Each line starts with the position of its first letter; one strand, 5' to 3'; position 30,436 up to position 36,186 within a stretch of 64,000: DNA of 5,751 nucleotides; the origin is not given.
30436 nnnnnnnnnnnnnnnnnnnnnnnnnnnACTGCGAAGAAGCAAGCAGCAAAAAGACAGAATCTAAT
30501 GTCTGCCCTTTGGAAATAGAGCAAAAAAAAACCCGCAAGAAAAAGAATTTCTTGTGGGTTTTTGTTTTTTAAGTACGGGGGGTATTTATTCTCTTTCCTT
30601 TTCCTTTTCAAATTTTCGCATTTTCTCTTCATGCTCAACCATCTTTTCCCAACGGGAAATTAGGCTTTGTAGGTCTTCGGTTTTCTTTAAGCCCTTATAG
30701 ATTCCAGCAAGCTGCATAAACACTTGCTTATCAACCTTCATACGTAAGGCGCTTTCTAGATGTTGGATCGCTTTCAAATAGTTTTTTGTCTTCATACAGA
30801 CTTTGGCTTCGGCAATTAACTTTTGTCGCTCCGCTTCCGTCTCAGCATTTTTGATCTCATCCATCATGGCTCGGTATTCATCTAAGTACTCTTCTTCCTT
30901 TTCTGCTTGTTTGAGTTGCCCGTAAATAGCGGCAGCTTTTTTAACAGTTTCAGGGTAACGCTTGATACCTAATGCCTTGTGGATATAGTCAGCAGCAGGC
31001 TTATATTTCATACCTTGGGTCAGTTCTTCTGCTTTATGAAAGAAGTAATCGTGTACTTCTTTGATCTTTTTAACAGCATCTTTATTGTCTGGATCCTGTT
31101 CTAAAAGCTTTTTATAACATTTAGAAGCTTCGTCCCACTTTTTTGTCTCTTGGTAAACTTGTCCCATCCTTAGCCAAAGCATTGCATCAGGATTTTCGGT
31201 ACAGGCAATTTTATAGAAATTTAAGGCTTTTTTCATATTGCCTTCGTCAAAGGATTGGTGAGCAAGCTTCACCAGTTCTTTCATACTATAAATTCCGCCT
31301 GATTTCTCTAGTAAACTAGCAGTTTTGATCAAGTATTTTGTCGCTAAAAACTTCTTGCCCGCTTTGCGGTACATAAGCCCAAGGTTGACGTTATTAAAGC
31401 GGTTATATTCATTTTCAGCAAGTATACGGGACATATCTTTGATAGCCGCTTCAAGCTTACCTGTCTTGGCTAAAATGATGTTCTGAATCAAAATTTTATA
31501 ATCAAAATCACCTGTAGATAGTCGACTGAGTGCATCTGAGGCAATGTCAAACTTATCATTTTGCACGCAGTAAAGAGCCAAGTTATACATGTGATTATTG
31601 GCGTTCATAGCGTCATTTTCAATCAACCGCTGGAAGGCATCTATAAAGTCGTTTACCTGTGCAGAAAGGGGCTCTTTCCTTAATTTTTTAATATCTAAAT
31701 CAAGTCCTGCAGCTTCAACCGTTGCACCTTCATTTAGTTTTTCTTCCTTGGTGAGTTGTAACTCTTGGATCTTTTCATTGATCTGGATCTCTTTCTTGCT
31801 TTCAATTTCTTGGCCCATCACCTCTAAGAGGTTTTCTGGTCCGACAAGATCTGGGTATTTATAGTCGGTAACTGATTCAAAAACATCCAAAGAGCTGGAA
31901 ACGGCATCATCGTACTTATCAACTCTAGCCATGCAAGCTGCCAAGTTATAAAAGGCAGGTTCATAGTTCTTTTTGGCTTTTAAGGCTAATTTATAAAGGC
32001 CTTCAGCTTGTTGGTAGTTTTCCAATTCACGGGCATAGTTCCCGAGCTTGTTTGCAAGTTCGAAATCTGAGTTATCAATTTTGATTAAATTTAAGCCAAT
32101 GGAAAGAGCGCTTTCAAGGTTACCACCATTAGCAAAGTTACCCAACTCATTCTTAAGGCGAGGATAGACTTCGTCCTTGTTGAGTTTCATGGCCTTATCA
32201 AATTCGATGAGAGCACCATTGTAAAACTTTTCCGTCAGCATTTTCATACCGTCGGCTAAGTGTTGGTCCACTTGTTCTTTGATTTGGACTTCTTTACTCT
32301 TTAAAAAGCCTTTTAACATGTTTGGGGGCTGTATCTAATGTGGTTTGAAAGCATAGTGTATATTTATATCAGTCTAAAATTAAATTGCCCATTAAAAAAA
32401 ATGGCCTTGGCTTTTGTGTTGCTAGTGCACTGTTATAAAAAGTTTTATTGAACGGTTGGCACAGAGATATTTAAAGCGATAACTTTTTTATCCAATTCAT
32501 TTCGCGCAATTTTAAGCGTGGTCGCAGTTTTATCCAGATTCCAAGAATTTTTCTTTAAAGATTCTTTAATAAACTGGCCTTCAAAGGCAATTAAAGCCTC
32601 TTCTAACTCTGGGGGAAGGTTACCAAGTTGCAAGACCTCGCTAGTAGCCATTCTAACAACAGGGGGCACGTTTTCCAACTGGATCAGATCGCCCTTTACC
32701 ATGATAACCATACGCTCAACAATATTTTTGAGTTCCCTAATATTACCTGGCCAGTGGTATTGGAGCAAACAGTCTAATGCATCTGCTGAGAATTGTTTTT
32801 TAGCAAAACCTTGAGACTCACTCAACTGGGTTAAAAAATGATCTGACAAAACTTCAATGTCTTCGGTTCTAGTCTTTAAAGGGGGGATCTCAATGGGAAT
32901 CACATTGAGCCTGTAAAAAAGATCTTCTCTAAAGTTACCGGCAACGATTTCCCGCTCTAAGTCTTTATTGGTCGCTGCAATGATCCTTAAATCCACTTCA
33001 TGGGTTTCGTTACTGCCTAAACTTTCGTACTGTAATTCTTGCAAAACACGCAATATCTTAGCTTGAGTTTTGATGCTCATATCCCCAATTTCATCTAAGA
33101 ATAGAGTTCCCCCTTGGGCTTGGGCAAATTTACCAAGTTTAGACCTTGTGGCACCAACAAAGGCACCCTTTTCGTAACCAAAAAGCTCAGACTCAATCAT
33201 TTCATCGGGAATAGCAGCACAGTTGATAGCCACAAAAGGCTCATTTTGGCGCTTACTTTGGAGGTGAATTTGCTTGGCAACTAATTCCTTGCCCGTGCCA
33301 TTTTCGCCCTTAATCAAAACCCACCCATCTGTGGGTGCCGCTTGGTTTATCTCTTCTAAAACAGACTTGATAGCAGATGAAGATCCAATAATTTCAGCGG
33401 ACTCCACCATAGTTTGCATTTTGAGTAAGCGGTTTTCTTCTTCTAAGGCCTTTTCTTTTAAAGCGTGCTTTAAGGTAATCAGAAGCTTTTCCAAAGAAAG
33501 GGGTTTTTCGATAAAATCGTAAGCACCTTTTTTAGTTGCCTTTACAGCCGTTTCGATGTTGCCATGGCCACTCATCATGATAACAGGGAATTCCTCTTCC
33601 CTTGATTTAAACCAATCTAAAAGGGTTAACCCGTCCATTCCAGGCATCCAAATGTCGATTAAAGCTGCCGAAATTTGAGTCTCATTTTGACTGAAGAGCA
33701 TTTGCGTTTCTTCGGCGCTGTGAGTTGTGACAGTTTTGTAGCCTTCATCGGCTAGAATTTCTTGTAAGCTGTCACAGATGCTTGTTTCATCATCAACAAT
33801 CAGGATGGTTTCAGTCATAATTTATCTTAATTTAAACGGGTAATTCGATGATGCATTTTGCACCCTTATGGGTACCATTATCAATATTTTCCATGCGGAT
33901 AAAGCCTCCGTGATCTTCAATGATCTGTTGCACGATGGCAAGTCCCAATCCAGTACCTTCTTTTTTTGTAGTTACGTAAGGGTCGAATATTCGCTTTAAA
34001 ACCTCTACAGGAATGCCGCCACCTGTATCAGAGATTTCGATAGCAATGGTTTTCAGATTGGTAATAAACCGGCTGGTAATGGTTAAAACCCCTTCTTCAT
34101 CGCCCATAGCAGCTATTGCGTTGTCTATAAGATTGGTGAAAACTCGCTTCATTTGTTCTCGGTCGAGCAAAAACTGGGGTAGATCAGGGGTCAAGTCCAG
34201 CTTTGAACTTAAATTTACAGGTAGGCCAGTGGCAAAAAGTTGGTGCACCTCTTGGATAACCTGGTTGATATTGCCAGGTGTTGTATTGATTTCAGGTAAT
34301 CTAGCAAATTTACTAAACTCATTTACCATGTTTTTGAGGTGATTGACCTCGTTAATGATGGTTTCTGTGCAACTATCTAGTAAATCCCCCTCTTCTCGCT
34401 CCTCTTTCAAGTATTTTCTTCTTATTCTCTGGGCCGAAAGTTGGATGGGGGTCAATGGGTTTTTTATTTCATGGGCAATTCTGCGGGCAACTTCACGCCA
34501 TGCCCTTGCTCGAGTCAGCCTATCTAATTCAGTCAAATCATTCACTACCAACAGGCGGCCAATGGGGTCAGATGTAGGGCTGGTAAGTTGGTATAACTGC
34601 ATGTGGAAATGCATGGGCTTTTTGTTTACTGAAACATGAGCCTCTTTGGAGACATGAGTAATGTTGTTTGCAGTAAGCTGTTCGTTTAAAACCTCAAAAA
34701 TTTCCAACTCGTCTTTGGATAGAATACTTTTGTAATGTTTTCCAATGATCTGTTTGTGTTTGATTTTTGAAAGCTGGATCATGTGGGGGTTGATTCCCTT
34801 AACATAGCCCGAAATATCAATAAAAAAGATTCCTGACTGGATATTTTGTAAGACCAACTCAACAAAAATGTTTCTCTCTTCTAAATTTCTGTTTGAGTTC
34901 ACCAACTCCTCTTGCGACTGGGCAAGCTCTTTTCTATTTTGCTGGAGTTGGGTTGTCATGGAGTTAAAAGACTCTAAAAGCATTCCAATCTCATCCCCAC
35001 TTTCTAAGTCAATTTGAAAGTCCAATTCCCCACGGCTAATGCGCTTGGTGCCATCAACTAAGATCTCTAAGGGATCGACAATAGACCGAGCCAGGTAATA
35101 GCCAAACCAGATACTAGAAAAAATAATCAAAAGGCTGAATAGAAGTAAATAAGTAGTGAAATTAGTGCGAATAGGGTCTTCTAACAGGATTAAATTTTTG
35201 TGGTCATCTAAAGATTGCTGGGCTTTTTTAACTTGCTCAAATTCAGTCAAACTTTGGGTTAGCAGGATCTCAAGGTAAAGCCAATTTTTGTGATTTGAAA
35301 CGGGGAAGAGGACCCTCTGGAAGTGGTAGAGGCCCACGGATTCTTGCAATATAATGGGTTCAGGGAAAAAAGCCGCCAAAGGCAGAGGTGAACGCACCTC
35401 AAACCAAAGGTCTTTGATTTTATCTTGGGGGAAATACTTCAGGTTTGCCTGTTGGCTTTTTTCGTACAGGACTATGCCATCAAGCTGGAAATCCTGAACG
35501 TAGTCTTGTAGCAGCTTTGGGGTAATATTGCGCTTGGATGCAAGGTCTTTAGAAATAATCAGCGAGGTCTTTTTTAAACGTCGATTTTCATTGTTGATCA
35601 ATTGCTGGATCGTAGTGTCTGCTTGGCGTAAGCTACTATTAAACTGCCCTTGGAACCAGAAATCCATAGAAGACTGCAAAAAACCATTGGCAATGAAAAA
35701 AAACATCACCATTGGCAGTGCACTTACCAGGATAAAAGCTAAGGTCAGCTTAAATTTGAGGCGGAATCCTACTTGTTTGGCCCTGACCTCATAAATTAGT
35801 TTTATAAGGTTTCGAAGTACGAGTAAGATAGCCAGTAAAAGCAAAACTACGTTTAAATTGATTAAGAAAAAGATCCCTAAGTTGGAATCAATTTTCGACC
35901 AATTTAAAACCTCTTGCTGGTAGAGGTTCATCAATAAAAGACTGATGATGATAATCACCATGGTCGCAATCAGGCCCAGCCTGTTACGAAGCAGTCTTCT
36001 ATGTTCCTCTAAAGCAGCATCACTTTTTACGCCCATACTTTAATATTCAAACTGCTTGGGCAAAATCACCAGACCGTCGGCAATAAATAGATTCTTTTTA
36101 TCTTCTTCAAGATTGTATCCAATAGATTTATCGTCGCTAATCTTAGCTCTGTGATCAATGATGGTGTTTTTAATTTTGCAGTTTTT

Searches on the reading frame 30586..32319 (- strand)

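Call 25: search_protein_families(library=pfam, proteins=[window:30586-32319:-], max_evalue=0.00001)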
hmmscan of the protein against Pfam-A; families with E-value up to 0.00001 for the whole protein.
window:30586-32319:- (577 aa): 10 families
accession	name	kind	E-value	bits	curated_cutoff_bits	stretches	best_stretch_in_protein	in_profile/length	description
PF07719.23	TPR_2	-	8.7e-19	66.5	27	1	380-412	2-34/34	Tetratricopeptide repeat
PF13428.12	TPR_14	-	3.1e-14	52.5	23.5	0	381-416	3-38/44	Tetratricopeptide repeat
PF00515.34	TPR_1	-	1.1e-11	44.4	27.8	1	380-412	2-34/34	Tetratricopeptide repeat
PF13424.12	TPR_12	-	2.2e-11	44.2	30.1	0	379-408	3-32/77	Tetratricopeptide repeat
PF14559.12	TPR_19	-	7.6e-11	42.6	25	1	357-418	2-63/68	Tetratricopeptide repeat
PF13176.12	TPR_7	-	1.8e-09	37.4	27.9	0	382-414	2-34/36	Tetratricopeptide repeat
PF25068.1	ARM_TT21_4th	-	6.4e-08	33.4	30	0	507-557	8-58/153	Tetratricopeptide repeat protein 21 forth ARM domain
PF13432.12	TPR_16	-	1.2e-07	32.5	32.7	0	383-415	1-33/65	Tetratricopeptide repeat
PF13414.12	TPR_11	-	2.6e-06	27.5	26.8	0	386-415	1-30/42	TPR repeat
PF13374.12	TPR_10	-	7e-06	26.3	27.5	0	89-114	5-30/42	Tetratricopeptide repeat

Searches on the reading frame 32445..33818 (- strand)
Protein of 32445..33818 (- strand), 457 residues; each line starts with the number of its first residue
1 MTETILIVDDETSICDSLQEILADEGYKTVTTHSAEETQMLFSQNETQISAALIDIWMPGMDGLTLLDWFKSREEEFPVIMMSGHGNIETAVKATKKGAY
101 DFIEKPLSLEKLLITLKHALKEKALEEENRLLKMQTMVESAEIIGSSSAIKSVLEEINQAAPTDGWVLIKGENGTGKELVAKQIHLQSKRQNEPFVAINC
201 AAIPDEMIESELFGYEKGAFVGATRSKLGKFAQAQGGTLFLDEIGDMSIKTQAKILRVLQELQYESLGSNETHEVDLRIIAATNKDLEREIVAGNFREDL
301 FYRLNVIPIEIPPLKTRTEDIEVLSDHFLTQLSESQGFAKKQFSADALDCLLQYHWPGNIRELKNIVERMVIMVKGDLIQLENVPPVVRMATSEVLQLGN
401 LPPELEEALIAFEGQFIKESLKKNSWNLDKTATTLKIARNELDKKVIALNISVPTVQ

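Call 25: search_protein_families(library=pfam, proteins=[window:32445-33818:-], max_evalue=0.00001)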
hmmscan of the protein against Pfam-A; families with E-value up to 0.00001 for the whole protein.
window:32445-33818:- (457 aa): 5 families
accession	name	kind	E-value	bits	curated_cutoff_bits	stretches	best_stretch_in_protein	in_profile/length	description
PF00158.32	Sigma54_activat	-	4.8e-71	238.3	20.2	1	143-310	1-168/168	Sigma-54 interaction domain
PF00072.30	Response_reg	-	4.8e-26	91.5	30.2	1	5-115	1-109/111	Response regulator receiver domain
PF25601.1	AAA_lid_14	-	6.5e-26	90.4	27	1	316-393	2-79/87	AAA+ ATPase lid domain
PF14532.12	Sigma54_activ_2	-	1.8e-22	80.5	25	1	144-314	1-138/138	Sigma-54 interaction domain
PF00004.35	AAA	-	3.4e-06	28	21.2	0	167-285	1-110/131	ATPase family associated with various cellular activities (AAA)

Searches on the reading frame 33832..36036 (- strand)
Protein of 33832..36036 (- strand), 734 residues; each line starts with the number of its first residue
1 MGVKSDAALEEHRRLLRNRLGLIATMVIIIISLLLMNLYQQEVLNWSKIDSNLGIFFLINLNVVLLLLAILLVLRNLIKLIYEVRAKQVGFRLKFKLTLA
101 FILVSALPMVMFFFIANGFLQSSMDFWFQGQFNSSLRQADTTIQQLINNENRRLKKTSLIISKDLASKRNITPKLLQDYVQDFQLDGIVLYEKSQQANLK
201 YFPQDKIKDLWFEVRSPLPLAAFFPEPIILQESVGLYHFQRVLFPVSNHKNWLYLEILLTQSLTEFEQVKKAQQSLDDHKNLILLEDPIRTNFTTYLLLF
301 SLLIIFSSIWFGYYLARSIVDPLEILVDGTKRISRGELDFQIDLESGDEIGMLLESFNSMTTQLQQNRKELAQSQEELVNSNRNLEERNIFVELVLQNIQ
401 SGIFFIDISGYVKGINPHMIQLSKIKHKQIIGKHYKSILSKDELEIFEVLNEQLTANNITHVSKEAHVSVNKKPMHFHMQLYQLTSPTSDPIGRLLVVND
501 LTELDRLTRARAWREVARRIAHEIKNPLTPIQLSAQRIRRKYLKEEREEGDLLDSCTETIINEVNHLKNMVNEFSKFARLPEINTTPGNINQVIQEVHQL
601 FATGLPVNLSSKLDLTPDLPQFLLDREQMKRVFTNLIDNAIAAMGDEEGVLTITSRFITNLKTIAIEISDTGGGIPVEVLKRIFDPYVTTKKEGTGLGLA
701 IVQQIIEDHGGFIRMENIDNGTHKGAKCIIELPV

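Call 25: search_protein_families(library=pfam, proteins=[window:33832-36036:-], max_evalue=0.00001)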
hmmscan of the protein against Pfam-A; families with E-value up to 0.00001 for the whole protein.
window:33832-36036:- (734 aa): 6 families
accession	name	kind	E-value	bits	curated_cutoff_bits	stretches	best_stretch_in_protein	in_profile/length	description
PF02518.31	HATPase_c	-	4.6e-22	79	26.4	1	625-733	2-108/111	Histidine kinase-, DNA gyrase B-, and HSP90-like ATPase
PF00672.30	HAMP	-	3.2e-14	53.4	25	1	315-366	2-53/53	HAMP domain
PF00512.31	HisKA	-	2.3e-10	40.8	26.9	1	513-580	2-63/66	His Kinase A (phospho-acceptor) domain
PF19312.4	NtrY_N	-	2.1e-08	34.4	23.2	1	26-173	10-156/291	NtrY N-terminal region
PF00989.32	PAS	-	3.6e-06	27.4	22.6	1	392-500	3-112/113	PAS fold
PF14501.12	HATPase_c_5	-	6.7e-06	26.4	22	0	628-719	5-92/102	GHKL domain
